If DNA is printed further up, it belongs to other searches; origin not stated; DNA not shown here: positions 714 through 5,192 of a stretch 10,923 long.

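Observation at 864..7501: Two adjacent giant ORFans (1392 aa and 820 aa), translationally coupled through an ATGA overlap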

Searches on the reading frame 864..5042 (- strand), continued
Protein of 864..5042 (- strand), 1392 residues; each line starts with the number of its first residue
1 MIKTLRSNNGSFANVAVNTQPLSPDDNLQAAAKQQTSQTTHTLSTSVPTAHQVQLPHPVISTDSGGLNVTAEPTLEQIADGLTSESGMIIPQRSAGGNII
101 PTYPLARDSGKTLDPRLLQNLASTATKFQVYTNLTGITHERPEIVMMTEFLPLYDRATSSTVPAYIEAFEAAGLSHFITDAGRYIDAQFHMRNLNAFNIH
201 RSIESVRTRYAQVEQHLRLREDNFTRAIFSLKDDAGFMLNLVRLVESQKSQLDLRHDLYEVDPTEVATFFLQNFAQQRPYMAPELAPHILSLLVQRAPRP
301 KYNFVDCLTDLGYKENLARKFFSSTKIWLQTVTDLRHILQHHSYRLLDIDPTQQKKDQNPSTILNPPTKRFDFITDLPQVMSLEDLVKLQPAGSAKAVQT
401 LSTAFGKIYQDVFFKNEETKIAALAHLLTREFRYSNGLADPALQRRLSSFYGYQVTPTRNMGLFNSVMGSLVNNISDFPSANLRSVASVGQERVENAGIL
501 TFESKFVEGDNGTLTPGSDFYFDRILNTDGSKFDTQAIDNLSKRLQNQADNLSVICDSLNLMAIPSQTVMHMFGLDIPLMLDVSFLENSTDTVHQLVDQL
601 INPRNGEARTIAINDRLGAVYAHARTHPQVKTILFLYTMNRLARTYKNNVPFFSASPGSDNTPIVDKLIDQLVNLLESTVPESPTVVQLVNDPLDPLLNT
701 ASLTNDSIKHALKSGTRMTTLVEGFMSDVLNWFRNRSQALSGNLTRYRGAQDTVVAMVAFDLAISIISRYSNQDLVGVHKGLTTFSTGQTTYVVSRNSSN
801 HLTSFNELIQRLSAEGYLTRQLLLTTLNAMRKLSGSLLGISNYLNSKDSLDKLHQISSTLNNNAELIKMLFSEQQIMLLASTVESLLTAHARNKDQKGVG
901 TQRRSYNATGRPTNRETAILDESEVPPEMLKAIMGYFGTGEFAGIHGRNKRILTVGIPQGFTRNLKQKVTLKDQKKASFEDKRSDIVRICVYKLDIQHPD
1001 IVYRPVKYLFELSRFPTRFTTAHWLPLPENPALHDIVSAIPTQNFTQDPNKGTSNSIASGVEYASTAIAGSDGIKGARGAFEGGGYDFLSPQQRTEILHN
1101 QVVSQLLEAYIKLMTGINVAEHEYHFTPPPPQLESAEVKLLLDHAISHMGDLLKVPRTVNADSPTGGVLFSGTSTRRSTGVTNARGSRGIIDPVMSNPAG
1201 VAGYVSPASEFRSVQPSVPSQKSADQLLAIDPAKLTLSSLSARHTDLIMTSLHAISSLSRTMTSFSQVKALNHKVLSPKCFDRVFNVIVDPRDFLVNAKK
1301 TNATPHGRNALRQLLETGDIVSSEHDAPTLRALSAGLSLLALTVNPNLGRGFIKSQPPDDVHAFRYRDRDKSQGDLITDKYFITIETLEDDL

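Call 40: search_solved_structures(query=A5, max_evalue=5, show_alignments=2)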
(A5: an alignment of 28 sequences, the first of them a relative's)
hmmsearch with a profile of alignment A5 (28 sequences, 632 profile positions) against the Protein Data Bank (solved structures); distinct sequences matched with E-value up to 5: 3.
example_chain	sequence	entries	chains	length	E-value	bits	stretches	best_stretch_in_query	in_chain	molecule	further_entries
8g4l_bm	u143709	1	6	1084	0.12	13.8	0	373-436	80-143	Titin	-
1wj3_A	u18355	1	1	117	0.17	13.3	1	372-436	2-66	KIAA1496 protein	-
2dbj_A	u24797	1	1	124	1.7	10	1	372-419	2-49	Proto-oncogene tyrosine-protein kinase MER precursor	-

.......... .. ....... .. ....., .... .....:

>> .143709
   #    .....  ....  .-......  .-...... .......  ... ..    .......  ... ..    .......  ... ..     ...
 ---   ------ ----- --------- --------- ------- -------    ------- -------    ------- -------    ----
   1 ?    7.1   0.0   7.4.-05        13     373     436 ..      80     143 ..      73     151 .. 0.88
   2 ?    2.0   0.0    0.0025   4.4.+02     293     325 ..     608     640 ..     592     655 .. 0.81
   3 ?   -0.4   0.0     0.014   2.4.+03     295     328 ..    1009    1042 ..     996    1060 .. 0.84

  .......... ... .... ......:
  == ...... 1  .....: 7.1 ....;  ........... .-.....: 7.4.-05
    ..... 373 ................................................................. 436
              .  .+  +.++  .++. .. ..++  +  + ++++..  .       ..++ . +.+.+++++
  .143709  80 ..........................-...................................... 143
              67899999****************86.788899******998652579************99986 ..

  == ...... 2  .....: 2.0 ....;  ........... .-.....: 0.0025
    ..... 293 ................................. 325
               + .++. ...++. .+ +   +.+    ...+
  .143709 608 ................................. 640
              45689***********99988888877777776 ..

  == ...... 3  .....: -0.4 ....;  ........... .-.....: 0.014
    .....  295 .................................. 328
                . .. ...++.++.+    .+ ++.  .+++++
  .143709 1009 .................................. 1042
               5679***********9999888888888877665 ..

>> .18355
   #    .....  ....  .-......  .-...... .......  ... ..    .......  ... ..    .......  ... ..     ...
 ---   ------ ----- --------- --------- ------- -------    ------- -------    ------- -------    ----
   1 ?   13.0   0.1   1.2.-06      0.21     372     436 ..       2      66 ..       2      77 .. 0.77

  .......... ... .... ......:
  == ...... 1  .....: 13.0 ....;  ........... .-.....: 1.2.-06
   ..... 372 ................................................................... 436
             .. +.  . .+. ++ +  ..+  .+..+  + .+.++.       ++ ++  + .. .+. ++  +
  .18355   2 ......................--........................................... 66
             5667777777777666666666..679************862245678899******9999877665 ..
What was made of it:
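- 1..867 (-): C4 (658 aa in the parent contig), N-terminal 289 codons; runs off the window. Weak, non-significant FN3-like sequence matches to titin and KIAA1496 (call 40).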

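Call 45: predict_structure(alignment_id=A3)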
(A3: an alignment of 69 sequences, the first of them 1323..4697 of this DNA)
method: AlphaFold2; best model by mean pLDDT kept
length: 1125 residues; sequences in the alignment: 69
mean_pLDDT: 79.5   pTM: 0.74
mean pLDDT of the five models: 79.5, 79.3, 78.0, 75.6, 75.4
residues with pLDDT >= 90: 395; 70-90: 476; 50-70: 130; < 50: 124
segments of 3 or more residues with pLDDT < 50: 1-22, 780-799, 856-864, 934-943, 1041-1065, 1080-1106
pLDDT, mean of each block of 10 residues (from residue 1): 36 46 67 90 59 58 87 86 82 84 88 90 87 87 91 84 57 75 88 95 89 95 94 93 90 90 87 88 91 87 94 95 92 94 93 87 81 87 82 68 85 87 93 94 89 57 64 91 90 88 92 93 90 77 85 93 82 59 68 90 92 91 90 93 95 90 73 79 87 93 94 94 93 93 86 81 86 73 40 41 74 88 87 89 69 49 58 87 88 90 81 84 89 48 70 79 79 89 93 91 76 70 87 74 42 40 47 51 39 36 46 67 70
secondary structure, 60 per line:
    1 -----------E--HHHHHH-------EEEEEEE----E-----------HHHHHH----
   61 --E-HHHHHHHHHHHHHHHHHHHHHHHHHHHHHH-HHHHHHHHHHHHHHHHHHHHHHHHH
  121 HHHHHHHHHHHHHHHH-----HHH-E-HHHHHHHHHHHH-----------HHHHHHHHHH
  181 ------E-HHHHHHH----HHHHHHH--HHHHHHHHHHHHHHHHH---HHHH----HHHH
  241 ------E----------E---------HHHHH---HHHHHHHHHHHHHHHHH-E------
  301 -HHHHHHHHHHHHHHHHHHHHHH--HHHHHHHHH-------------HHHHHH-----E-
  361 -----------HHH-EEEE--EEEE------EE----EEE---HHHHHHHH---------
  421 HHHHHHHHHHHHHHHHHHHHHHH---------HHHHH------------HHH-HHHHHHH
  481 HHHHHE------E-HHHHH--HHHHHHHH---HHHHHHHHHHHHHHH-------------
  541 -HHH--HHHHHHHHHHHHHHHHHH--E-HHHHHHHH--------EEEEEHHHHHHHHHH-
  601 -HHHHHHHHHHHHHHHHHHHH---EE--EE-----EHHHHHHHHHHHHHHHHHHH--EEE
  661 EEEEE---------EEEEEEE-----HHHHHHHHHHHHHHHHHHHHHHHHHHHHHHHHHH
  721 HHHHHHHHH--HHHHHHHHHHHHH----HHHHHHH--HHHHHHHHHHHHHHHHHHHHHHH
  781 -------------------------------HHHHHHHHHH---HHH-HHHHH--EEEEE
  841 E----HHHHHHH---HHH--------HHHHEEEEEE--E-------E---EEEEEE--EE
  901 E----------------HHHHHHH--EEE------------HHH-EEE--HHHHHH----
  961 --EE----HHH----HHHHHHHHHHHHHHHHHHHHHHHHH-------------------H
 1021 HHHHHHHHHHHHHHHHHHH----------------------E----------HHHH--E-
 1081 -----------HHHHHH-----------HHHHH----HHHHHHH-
elements in order (helices of 4 or more, strands of 3 or more residues): H15-20 E28-34 H51-56 H65-94 H96-136 H148-159 H171-180 H189-195 H200-206 H209-225 H229-232 H237-240 H268-272 H276-292 H302-323 H326-334 H348-353 E376-379 E382-385 E398-400 H404-411 H421-443 H453-457 H474-485 H495-499 H502-509 H513-527 H547-564 H569-576 E585-589 H590-599 H602-621 H637-655 E658-665 E675-681 H687-729 H732-744 H749-755 H758-780 H812-821 H829-833 E836-841 H846-852 H867-870 E871-876 E891-896 E899-901 H918-924 E927-929 E946-948 H951-956 H976-1000 H1020-1039 H1073-1076 H1092-1097 H1109-1113 H1118-1124
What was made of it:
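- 4698..4982 (-): C3 residues 21-115: poorly conserved, probably disordered segment after a conserved N-terminal 20-mer; contains the non-conserved 'ARDSGKT'. The first 22 residues of the modelled fragment (protein residues 116-137) have pLDDT below 50 (call 45).
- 1323..4697 (-): C3 residues 116-1240: large, mostly alpha-helical core with no structural analogue. AF2 on a 69-sequence alignment: pLDDT 79.5, pTM 0.74 (call 45).
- On Tape measure proteins: pTM 0.74 indicates a compact multi-helix fold (call 45).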

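Call 62: find_encoding_contigs(protein=P0071, flank=10000, max_places=2)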
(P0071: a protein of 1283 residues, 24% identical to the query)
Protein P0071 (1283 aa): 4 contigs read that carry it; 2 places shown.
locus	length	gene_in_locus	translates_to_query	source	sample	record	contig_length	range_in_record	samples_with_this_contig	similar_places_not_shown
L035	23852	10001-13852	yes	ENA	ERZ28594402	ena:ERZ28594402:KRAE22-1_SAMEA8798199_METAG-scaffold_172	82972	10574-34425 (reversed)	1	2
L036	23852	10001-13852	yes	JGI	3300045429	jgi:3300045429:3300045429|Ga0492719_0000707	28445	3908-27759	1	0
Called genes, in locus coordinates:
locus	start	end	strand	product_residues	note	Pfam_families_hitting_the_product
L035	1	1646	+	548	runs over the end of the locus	PF00270:DEAD (faint), PF04851:ResIII, PF13307:Helicase_C_2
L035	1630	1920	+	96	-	-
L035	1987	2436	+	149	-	-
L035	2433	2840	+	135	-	-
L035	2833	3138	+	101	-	-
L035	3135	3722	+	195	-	-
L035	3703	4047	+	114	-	-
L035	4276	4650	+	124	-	-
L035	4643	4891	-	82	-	PF04545:Sigma70_r4 (weak)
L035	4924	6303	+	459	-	PF13638:PIN_4, PF02562:PhoH, PF13604:AAA_30 (faint), PF13245:AAA_19 (faint)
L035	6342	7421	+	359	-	-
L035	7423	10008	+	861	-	-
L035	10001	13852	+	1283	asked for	-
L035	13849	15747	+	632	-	-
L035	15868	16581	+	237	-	-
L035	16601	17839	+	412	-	-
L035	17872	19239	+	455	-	-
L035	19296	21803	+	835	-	-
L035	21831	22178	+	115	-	PF08722:Tn7_TnsA-like_N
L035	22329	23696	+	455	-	PF25591:LRV_2 (faint), PF02985:HEAT (faint), PF13646:HEAT_2 (faint), PF01816:LRV (weak)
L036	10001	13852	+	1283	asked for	-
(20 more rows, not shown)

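Call 63: find_encoding_contigs(protein=P0069, flank=10000, max_places=2)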
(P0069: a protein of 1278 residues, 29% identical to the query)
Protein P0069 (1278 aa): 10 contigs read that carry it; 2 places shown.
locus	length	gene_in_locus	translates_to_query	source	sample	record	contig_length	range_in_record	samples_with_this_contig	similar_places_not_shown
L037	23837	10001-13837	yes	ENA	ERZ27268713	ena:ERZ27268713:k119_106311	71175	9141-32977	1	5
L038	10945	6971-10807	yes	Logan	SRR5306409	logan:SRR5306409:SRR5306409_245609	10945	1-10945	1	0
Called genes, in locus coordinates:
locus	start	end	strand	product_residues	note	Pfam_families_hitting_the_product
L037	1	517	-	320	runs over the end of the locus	-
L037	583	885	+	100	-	-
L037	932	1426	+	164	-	-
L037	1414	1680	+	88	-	-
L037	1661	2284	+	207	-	PF00574:CLP_protease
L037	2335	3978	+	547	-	PF00270:DEAD (faint), PF04851:ResIII, PF13307:Helicase_C_2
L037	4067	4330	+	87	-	PF07432:Hc1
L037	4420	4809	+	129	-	-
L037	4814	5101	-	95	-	-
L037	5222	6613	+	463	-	PF13638:PIN_4, PF02562:PhoH, PF13604:AAA_30 (faint), PF13245:AAA_19 (faint)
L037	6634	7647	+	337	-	-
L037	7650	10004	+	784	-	-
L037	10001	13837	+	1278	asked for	-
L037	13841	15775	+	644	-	-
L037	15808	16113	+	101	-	PF27659:CHP02642 (faint), PF00684:DnaJ_CXXCXGXG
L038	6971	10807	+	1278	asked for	-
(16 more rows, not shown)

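Call 76: find_related_loci(query=L002:21483-23978:+, collection=viral_contigs, flank=10000)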
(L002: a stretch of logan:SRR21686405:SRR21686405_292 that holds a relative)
Query L002:21483-23978:+ (832 aa) in viral_contigs; peptide patterns used: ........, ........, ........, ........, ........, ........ (x = any residue, [..] = any of these).
39 stretches matched a pattern; 36 encode a relative of the query (tblastn E <= 1e-3); 36 distinct loci.
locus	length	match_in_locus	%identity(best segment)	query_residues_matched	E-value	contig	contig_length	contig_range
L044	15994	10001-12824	69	5-832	0e+0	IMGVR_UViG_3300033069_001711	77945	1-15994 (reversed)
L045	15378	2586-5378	68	4-832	0e+0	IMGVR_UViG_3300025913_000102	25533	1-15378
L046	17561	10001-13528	64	5-832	0e+0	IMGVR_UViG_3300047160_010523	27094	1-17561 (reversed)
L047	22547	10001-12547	63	5-832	0e+0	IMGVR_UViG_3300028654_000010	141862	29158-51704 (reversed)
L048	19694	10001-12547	63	5-832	0e+0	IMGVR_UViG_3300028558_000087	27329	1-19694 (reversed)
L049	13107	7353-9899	63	5-832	0e+0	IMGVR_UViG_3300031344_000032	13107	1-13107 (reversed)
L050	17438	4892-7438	63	5-832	0e+0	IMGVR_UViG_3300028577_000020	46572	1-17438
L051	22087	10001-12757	69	5-832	0e+0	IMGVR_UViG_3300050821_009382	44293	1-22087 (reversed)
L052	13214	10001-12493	59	7-832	0e+0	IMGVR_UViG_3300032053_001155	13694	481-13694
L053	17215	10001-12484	58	7-831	0e+0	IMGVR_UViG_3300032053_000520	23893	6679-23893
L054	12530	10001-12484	57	7-831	0e+0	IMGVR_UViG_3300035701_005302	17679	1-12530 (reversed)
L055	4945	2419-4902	57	7-831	0e+0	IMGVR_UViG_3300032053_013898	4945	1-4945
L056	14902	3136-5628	59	7-832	0e+0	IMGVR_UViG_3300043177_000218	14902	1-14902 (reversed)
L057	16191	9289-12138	61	5-832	0e+0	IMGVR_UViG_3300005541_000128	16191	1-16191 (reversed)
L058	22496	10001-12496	60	7-831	0e+0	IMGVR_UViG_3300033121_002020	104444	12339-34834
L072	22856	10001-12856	63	5-832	0e+0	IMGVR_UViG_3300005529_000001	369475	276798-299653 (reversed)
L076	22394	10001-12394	39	225-832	3e-102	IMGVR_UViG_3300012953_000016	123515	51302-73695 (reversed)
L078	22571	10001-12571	44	7-832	0e+0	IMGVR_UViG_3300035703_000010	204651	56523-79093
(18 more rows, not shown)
